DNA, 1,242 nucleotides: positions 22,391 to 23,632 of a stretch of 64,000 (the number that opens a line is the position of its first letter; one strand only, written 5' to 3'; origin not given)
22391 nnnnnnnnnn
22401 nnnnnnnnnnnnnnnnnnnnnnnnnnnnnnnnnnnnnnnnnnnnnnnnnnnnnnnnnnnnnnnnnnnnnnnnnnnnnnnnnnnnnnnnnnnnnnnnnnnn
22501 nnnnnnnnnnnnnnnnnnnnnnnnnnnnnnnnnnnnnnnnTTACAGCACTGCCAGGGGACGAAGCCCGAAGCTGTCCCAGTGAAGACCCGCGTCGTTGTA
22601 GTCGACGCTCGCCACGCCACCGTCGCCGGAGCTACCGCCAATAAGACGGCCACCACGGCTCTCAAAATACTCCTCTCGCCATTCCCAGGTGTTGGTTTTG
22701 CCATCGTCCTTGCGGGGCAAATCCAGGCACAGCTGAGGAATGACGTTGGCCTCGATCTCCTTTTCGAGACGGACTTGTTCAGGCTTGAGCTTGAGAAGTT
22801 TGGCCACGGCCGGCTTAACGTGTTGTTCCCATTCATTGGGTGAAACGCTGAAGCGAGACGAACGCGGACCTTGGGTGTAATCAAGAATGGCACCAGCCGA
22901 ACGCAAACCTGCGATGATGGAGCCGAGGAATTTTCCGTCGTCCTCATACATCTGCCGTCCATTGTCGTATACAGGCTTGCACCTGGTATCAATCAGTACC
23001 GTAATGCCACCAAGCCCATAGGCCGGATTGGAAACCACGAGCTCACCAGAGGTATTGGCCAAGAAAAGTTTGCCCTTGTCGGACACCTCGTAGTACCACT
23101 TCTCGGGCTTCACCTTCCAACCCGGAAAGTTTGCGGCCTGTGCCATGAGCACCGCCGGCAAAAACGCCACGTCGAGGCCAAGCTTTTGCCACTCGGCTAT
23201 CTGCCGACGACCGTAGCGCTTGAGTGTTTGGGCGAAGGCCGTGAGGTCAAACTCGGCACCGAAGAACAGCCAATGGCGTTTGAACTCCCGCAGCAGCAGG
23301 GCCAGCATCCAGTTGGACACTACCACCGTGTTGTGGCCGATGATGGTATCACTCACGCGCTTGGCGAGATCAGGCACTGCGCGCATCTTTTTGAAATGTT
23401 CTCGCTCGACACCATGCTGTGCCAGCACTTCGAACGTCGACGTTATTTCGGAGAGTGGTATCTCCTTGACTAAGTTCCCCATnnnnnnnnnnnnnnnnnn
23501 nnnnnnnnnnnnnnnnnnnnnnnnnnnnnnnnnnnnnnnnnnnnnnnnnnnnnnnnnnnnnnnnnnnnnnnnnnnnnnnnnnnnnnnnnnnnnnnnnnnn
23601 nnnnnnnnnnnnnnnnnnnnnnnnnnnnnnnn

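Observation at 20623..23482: Complete diversity-generating retroelement (RT, Avd-like gene, TR, and a VR-bearing target gene)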

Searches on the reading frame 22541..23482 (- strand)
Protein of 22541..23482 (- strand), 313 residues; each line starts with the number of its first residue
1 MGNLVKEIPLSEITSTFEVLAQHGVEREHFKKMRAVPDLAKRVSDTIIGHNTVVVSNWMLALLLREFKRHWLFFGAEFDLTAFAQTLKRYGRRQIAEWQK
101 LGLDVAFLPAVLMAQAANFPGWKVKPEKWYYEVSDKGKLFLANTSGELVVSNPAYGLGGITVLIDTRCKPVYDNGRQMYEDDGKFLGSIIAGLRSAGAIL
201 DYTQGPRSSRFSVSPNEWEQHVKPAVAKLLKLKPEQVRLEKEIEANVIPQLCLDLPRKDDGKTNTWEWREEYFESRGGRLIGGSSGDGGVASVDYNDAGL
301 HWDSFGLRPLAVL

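Call 5: search_protein_families(library=pfam, proteins=[window:22541-23482:-], max_evalue=0.01)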
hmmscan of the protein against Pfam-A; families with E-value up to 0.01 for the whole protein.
window:22541-23482:- (313 aa): 0 families

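Call 6: search_protein_families(library=ncbifam, proteins=[window:22541-23482:-], max_evalue=0.01)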
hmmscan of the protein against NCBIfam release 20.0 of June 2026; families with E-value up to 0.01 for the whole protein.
window:22541-23482:- (313 aa): 0 families

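Call 11: find_homologous_proteins(query=window:22541-23482:-)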
Query window:22541-23482:- (313 aa): 108 proteins with E <= 0.001 among 3625 candidates.
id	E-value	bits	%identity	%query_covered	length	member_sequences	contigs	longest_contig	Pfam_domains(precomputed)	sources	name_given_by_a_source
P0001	2.4e-211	718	100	100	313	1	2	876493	-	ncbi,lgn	-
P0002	5.1e-131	455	66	100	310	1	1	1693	-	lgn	-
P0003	1.4e-91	325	61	83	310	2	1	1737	-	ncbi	-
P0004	1.5e-90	322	57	85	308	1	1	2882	-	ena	-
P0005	3.3e-90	320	58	82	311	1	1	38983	-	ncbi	-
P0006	2.1e-89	318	59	83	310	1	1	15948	-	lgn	-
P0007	8.6e-89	316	59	83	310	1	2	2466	-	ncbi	-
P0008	4.6e-87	310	56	83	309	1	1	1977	-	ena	-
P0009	3.5e-85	304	58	83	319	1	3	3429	-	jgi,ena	-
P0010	5.1e-84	300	53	86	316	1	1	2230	-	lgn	-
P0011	1.5e-83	299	58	83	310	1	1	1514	-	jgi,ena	-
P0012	3.1e-83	298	52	94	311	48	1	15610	-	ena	-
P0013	5.9e-82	293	49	100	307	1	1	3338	-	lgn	-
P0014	1.1e-81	292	53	94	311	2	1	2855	-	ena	-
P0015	3.8e-81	291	55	86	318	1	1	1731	-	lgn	-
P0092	5.0e-61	225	46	81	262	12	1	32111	-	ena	-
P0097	9.7e-60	220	45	81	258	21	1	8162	-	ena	-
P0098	9.0e-59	217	44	82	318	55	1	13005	-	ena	-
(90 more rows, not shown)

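Call 13: find_encoding_contigs(protein=P0001, flank=10000, max_places=4)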
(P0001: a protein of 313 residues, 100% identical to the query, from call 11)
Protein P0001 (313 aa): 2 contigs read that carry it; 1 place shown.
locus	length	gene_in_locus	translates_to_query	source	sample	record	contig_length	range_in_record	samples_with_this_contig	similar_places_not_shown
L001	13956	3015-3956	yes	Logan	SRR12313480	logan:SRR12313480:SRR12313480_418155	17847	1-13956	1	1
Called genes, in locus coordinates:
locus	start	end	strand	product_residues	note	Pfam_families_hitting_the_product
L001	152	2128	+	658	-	PF04055:Radical_SAM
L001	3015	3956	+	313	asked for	-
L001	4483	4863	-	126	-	PF22296:bAvd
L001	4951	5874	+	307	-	PF00078:RVT_1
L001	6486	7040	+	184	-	PF07638:Sigma70_ECF, PF04542:Sigma70_r2, PF08281:Sigma70_r4_2, PF04545:Sigma70_r4 (weak)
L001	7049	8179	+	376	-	PF18915:DUF5667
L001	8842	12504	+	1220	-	-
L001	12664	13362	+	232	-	PF13428:TPR_14 (faint), PF13424:TPR_12 (faint), PF13431:TPR_17 (faint), PF00515:TPR_1 (weak), PF07719:TPR_2 (faint), PF13181:TPR_8 (faint)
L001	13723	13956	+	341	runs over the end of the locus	-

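Call 15: list_cluster_members(proteins=[P0001, P0012, P0098, P0097, P0092])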
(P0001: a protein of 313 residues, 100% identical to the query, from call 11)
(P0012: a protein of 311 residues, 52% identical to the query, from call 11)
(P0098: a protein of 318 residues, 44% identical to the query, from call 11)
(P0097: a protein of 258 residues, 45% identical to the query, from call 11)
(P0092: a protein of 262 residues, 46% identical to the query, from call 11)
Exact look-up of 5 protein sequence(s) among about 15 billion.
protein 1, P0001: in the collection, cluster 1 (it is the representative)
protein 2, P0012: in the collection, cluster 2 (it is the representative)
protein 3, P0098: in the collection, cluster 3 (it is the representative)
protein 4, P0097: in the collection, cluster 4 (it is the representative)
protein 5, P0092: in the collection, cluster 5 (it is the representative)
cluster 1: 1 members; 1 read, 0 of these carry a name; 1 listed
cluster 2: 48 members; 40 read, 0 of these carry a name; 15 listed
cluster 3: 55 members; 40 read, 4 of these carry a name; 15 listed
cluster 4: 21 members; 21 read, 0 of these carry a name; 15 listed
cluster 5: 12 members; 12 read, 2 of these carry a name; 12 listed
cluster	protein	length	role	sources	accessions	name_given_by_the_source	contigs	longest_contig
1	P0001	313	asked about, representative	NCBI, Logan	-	-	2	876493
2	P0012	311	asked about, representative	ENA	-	-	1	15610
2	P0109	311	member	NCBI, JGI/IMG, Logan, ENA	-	-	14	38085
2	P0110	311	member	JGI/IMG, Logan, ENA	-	-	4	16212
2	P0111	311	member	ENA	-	-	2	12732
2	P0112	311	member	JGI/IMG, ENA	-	-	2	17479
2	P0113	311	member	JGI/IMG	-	-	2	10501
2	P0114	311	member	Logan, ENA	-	-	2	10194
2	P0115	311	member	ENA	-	-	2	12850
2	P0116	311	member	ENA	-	-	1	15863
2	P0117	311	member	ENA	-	-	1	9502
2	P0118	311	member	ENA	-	-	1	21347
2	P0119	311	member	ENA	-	-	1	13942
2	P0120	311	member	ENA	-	-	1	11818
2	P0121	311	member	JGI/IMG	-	-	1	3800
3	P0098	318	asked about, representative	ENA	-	-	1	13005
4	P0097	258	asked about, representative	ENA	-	-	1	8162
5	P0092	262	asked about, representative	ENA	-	-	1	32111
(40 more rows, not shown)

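Call 21: find_related_loci(query=A3, collection=genome_contigs, flank=6000)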
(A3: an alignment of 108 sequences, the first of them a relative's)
Query A3 (313 aa) in genome_contigs; peptide patterns used: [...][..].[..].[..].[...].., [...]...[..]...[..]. (x = any residue, [..] = any of these).
52 stretches matched a pattern; 22 encode a relative of the query (tblastn E <= 1e-3); 22 distinct loci.
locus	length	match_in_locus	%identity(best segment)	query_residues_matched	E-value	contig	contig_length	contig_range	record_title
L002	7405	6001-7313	45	20-313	8e-83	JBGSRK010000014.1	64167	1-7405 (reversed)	MAG: Patescibacteria group bacterium isolate JTS-AC356 k141_1427657, whole genome shotgun sequence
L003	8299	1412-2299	49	34-313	8e-83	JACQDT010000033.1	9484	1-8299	MAG: Candidatus Azambacteria bacterium isolate NC_groundwater_1002_Pr1_S-0.65um_50_11 Montesol18_Sp65_coassembly_scaffol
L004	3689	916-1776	48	22-313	2e-77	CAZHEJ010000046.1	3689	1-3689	MAG TPA_asm: uncultured Gammaproteobacteria bacterium isolate binchicken_co266_196 genome assembly, contig: NODE_66010_l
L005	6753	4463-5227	49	19-277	9e-73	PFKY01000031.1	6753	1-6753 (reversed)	MAG: Candidatus Wolfebacteria bacterium CG_4_10_14_0_8_um_filter_39_64 CG_4_10_14_0.8_um_filter_scaffold_9009_c, whole g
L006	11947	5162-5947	45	54-313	1e-70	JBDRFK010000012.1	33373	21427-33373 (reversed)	MAG: bacterium isolate MEGAHIT-group-1.37 k141_8472242, whole genome shotgun sequence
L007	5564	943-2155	46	56-312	5e-70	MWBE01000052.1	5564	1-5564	MAG: Parcubacteria group bacterium ADurb.Bin326 BWY53_contig000052, whole genome shotgun sequence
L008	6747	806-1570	47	57-312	2e-68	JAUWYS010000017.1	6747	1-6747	MAG: bacterium isolate CSMAG_2716 CSMAG_2716_k141_719037_length_6747_cov_5.0000, whole genome shotgun sequence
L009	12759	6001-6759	45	62-313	4e-67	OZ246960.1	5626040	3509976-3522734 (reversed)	MAG: Candidatus Poribacteria bacterium isolate 0ebab745-6bcd-42b0-bac1-d05ba6febf80 genome assembly, chromosome: 1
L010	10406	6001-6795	44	39-313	4e-67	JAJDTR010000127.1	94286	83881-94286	MAG: Candidatus Poribacteria bacterium isolate jk18x1bzbins.36 k141_59308, whole genome shotgun sequence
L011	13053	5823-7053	45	57-313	4e-67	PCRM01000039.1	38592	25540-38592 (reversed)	MAG: Candidatus Nealsonbacteria bacterium CG23_combo_of_CG06-09_8_20_14_all_40_13 CG23_scaffold_173_c, whole genome shot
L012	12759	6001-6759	45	62-313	2e-66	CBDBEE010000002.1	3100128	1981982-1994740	MAG: Candidatus Poribacteria bacterium isolate 9eb15a66-94a6-4ca6-bf90-476f30333b94 genome assembly, contig: contig_2, w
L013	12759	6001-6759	46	62-313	2e-66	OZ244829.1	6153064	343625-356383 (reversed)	MAG: Candidatus Poribacteria bacterium isolate f10cb695-1b13-44a5-8b8c-8d396a4a49c1 genome assembly, chromosome: 1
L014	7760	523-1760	46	57-313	7e-66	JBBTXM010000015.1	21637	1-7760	MAG: Patescibacteria group bacterium isolate H51-bin150_1 H51_bin150_1_000000000015, whole genome shotgun sequence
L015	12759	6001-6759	45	62-313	2e-65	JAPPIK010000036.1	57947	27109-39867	MAG: Candidatus Poribacteria bacterium isolate RHO2_bin_20 NODE_884_length_57947_cov_35.785877, whole genome shotgun seq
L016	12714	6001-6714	46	73-313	4e-65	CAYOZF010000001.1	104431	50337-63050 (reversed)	MAG TPA_asm: uncultured Candidatus Saccharibacteria bacterium isolate binchicken_co34_539 genome assembly, contig: NODE_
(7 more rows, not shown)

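Call 25: predict_structure(alignment_id=A3)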
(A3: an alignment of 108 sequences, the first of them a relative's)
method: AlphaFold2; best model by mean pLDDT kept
length: 313 residues; sequences in the alignment: 108
mean_pLDDT: 89.7   pTM: 0.87
mean pLDDT of the five models: 89.7, 88.7, 87.7, 87.5, 86.7
residues with pLDDT >= 90: 246; 70-90: 12; 50-70: 48; < 50: 7
segments of 3 or more residues with pLDDT < 50: 1-6
pLDDT, mean of each block of 10 residues (from residue 1): 47 67 64 56 63 79 93 94 96 97 98 98 97 98 96 96 98 96 97 98 96 98 98 98 98 97 96 98 81 96 95 98
secondary structure, 60 per line:
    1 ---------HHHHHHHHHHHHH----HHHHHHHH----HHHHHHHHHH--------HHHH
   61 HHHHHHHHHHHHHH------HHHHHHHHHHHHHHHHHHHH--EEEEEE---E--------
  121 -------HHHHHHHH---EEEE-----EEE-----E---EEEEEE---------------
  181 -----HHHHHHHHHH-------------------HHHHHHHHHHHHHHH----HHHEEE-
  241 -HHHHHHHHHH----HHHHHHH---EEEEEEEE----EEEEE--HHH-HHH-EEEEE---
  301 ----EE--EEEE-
elements in order: H10-22 H27-34 H39-48 H57-74 H81-100 E103-108 H128-135 E139-142 E148-150 E160-165 H186-195 H215-229 E237-239 H242-251 H256-262 E266-273 E278-282 E293-297 E309-312

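Call 27: search_protein_representatives(alignment_id=A3)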
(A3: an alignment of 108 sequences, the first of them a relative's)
Query: 108 sequences, 310 profile positions. Proteins with E-value up to 0.001 (for the whole library): 514; up to 1e-10: 394; up to 1e-30: 169. The best 150 are listed.
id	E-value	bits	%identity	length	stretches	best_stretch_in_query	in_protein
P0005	1.9e-136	470.5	-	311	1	2-310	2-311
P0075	9.3e-121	418.9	-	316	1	2-310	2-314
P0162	1.4e-120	418.3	-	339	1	54-310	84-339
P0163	8.3e-110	383.0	-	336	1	39-309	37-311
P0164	3.4e-107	374.4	-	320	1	20-310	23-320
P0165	1.8e-104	365.4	-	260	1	56-310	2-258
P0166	7.0e-103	360.2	-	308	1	3-310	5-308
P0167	1.7e-98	345.8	-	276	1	52-310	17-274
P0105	2.4e-98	345.3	-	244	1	62-310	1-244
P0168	7.6e-98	343.7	-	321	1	50-310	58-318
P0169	2.1e-96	339.0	-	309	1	1-310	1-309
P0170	7.6e-96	337.1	-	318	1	31-310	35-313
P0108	9.5e-96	336.8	-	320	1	13-310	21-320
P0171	6.5e-92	324.2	-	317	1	6-310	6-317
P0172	1.2e-91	323.3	-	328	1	23-310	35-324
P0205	4.1e-66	239.5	-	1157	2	56-308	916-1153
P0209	7.4e-63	228.8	-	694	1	49-236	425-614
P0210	1.5e-62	227.7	-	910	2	55-307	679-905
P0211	4.0e-62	226.4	-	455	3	56-307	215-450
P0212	2.0e-61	224.1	-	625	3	29-309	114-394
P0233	2.8e-49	184.2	-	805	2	48-309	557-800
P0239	1.3e-48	182.0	-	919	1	56-308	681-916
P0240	1.3e-47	178.7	-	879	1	52-309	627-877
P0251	2.3e-43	164.7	-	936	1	45-307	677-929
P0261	2.8e-41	157.9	-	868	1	56-308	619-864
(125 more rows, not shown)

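Call 28: search_protein_families(library=pfam, proteins=[P0205, P0209, P0210, P0211, P0212, P0233, P0239, P0240, P0251, P0261], max_evalue=0.001)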
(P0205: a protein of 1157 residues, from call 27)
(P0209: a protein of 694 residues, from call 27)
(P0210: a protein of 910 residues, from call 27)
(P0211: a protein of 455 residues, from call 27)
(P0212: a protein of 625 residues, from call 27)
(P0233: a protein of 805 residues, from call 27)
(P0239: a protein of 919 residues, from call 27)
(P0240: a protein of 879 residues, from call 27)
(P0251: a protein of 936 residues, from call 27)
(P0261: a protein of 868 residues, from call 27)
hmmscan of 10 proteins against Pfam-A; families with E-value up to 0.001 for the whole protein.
P0205 (1157 aa): 3 families
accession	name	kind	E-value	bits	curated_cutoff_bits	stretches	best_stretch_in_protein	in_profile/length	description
PF07728.20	AAA_5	-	1.4e-12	48.2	22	1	214-364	1-139/139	AAA domain (dynein-related subfamily)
PF13191.12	AAA_16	-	7.8e-06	26.9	32.6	1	199-239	6-51/167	AAA ATPase domain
PF06068.19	TIP49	-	0.00017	21.4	23.8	1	201-244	39-82/347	TIP49 P-loop domain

P0209 (694 aa): 0 families

P0210 (910 aa): 2 families
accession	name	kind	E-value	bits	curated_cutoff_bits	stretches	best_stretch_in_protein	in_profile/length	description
PF07728.20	AAA_5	-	2.9e-13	50.5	22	1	74-224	2-138/139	AAA domain (dynein-related subfamily)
PF13401.12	AAA_22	-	0.00098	19.9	27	0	74-173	8-109/130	AAA domain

P0211 (455 aa): 0 families

P0212 (625 aa): 0 families

P0233 (805 aa): 1 family
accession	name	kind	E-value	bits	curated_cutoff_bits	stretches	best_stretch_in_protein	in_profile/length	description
PF07728.20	AAA_5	-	1.5e-12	48.1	22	1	199-332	2-130/139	AAA domain (dynein-related subfamily)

P0239 (919 aa): 2 families
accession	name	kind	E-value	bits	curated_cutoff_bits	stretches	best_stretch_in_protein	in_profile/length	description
PF07728.20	AAA_5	-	2.6e-06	27.9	22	1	234-327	1-79/139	AAA domain (dynein-related subfamily)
PF13191.12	AAA_16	-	2.2e-05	25.5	32.6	1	226-269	17-61/167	AAA ATPase domain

P0240 (879 aa): 1 family
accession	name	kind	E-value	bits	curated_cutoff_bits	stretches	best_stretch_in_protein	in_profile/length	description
PF07728.20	AAA_5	-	1.1e-07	32.4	22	1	232-371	2-134/139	AAA domain (dynein-related subfamily)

P0251 (936 aa): 3 families
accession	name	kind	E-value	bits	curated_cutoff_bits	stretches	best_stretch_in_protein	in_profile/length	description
PF07728.20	AAA_5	-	1.7e-06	28.5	22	1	234-383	1-137/139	AAA domain (dynein-related subfamily)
PF13191.12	AAA_16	-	6.9e-06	27.1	32.6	1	222-267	13-59/167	AAA ATPase domain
PF00158.32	Sigma54_activat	-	0.00089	19.4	20.2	0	219-254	9-44/168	Sigma-54 interaction domain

P0261 (868 aa): 3 families
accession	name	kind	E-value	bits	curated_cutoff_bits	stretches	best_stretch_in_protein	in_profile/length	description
PF07728.20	AAA_5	-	6.8e-11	42.8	22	1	258-391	2-129/139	AAA domain (dynein-related subfamily)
PF13191.12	AAA_16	-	7.8e-05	23.7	32.6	1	254-289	23-58/167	AAA ATPase domain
PF12775.13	AAA_7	-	0.00054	20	25.8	1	244-280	22-58/181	P-loop containing dynein motor region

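Call 38: find_related_loci(query=A3, collection=metagenome_contigs, flank=3500)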
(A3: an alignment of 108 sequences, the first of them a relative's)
Query A3 (313 aa) in metagenome_contigs; peptide patterns used: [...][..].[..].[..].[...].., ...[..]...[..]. (x = any residue, [..] = any of these).
143 stretches matched a pattern; 71 encode a relative of the query (tblastn E <= 1e-3); 70 distinct loci.
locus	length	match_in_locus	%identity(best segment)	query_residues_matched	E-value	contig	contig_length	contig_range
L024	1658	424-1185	58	55-313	4e-95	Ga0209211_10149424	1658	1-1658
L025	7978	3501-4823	51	19-313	3e-85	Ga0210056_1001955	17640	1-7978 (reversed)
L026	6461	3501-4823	51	19-313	8e-85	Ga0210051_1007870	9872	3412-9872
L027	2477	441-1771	50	19-313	2e-86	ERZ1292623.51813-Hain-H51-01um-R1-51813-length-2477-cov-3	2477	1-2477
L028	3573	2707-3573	48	20-309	1e-84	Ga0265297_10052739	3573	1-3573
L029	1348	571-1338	58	54-313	8e-90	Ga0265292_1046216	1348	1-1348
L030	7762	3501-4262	53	57-313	5e-82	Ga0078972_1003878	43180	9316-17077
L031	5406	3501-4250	54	55-308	1e-80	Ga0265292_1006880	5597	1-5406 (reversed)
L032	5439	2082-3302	55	55-313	6e-80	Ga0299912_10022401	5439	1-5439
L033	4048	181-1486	47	24-313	1e-78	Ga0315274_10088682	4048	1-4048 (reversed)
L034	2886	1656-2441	51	54-313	9e-79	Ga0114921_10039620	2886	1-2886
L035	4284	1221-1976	49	57-312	6e-77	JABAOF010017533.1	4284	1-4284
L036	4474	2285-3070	51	54-313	5e-77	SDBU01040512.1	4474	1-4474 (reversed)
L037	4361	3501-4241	51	65-313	1e-76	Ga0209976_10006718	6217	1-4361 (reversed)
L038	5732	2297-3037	51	65-313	1e-76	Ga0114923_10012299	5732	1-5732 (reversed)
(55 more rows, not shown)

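Call 95: search_protein_families(library=padloc, proteins=[window:22541-23482:-, P0205, P0210], max_evalue=0.001)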
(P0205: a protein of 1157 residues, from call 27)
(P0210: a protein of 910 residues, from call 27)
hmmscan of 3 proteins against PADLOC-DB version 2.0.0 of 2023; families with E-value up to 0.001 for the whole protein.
window:22541-23482:- (313 aa): 0 families

P0205 (1157 aa): 1 family
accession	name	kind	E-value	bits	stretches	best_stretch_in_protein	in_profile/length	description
PDLC01994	RtcR_PspF1--CARF_AAA_HTH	-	3e-06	24.6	1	196-350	165-304/468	-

P0210 (910 aa): 1 family
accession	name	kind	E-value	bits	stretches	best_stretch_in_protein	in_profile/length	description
PDLC04140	mad8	-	0.00072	17.2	0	60-109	16-68/314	mads_8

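Call 96: search_protein_families(library=phrogs, proteins=[window:22541-23482:-], max_evalue=0.001)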
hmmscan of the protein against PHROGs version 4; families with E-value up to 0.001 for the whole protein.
window:22541-23482:- (313 aa): 0 families
